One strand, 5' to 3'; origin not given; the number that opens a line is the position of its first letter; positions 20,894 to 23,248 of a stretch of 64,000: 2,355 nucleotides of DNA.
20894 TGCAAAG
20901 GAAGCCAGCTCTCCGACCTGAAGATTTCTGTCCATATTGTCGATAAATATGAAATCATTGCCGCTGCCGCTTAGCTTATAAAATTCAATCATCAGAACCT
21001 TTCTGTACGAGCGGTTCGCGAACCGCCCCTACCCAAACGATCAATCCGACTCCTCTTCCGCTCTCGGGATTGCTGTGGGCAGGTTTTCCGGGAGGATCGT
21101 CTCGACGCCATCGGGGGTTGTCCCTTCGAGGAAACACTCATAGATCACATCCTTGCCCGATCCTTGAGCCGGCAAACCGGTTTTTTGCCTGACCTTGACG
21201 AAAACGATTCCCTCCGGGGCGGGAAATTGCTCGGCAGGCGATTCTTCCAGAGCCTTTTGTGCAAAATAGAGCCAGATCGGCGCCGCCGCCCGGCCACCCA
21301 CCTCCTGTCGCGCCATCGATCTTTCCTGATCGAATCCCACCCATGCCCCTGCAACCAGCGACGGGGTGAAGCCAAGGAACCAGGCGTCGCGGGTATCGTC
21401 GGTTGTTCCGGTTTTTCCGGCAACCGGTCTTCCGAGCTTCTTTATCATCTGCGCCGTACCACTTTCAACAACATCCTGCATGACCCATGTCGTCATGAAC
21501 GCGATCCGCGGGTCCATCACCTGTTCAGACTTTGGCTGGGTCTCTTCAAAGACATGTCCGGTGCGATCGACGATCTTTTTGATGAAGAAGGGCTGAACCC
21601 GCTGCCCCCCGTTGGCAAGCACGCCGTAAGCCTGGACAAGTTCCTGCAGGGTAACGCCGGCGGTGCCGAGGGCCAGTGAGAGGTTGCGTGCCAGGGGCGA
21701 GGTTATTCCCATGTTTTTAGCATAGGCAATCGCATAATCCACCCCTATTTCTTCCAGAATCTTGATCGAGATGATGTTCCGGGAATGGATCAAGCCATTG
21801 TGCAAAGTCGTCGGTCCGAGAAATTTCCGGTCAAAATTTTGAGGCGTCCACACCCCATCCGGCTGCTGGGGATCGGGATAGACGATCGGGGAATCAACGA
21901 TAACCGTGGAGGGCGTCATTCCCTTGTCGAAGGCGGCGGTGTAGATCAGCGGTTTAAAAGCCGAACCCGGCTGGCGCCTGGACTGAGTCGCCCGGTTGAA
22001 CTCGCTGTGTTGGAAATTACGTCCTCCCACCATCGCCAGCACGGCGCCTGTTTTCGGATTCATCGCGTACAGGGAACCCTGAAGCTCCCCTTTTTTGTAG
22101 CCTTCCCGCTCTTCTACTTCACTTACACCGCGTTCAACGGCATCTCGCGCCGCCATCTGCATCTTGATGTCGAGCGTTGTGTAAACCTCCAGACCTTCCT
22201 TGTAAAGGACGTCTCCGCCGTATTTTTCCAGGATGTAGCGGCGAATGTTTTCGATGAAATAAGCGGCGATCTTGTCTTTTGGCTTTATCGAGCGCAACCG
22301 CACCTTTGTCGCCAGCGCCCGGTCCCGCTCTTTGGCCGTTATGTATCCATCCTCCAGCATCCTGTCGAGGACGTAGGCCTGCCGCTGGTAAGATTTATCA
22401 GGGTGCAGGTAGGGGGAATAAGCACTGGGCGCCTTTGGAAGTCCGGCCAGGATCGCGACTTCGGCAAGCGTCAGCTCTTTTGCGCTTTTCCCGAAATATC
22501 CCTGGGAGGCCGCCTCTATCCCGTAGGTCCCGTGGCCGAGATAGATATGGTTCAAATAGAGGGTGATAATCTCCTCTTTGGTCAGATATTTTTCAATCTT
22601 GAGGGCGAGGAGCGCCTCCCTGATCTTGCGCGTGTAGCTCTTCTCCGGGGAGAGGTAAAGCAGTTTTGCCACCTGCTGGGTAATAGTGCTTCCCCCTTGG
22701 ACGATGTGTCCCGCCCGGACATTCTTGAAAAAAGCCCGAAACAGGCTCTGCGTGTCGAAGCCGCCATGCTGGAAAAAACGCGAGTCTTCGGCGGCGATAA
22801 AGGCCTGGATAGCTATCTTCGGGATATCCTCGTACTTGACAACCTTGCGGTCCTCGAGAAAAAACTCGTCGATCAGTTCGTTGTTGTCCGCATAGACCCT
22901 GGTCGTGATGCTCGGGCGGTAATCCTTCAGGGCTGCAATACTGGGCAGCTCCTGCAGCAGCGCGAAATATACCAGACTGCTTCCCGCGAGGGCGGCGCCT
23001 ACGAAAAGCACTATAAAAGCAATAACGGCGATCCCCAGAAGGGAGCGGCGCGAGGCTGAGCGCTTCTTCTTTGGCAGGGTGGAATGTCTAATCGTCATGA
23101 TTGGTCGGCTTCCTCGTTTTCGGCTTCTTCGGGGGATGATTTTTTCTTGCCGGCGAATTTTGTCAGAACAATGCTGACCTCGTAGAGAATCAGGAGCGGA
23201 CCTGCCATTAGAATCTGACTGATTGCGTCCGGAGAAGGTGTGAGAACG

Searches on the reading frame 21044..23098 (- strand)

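Call 36: search_protein_families(library=ncbifam, proteins=[window:21044-23098:-], max_evalue=1e-10)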
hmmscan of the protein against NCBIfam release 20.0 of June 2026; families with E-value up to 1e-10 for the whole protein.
window:21044-23098:- (685 aa): 15 families
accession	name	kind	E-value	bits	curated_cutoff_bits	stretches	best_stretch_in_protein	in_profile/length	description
TIGR02074.1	PBP_1a_fam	subfamily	1.4e-195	651.1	508.75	1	84-618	2-534/535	PBP1A family penicillin-binding protein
NF051885.1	tranpepglycosPbpC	equivalog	1e-170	569.5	900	1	20-629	9-606/632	multimodular transpeptidase-transglycosylase PbpC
NF008643.0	PRK11636.1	equivalog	4.6e-147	491.6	1263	3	28-336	7-318/850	peptidoglycan glycosyltransferase/peptidoglycan DD-transpeptidase MrcA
TIGR02071.1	PBP_1b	equivalog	3.7e-123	412.2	717.75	1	81-643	144-707/729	penicillin-binding protein 1B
TIGR02073.1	PBP_1c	equivalog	7.5e-107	358.7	494.2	1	65-662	11-586/728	penicillin-binding protein 1C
NF007061.0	PRK09506.1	equivalog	4.6e-100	335.6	1120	1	82-640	209-768/825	bifunctional glycosyl transferase/transpeptidase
NF038272.1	strep_PBP1A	exception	9.8e-99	331.4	1075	1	21-570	8-563/658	penicillin-binding protein PBP1A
NF011423.0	PRK14850.1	equivalog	4.3e-93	313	1275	1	83-597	156-675/764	penicillin-binding protein 1b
NF038276.1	strep_PBP2A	exception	4.6e-89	299.5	1100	1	24-617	40-637/716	penicillin-binding protein PBP2A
NF038274.1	strep_PBP1B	exception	3.9e-70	237.1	1225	2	297-598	339-644/745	penicillin-binding protein PBP1B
NF008414.0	PRK11240.1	equivalog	2e-63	214.7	1121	1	85-611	65-559/774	peptidoglycan glycosyltransferase PbpC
TIGR02070.1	mono_pep_trsgly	equivalog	7.7e-45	153.1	182.65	1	52-247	20-218/224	monofunctional biosynthetic peptidoglycan transglycosylase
NF010008.0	PRK13481.1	equivalog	2.1e-40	138.7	270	1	83-263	79-265/269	glycosyltransferase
TIGR03423.1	pbp2_mrdA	equivalog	1.2e-25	90.2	455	1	478-568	433-528/593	penicillin-binding protein 2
TIGR02214.1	spoVD_pbp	equivalog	2e-12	46.3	688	0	302-568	210-496/636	stage V sporulation protein D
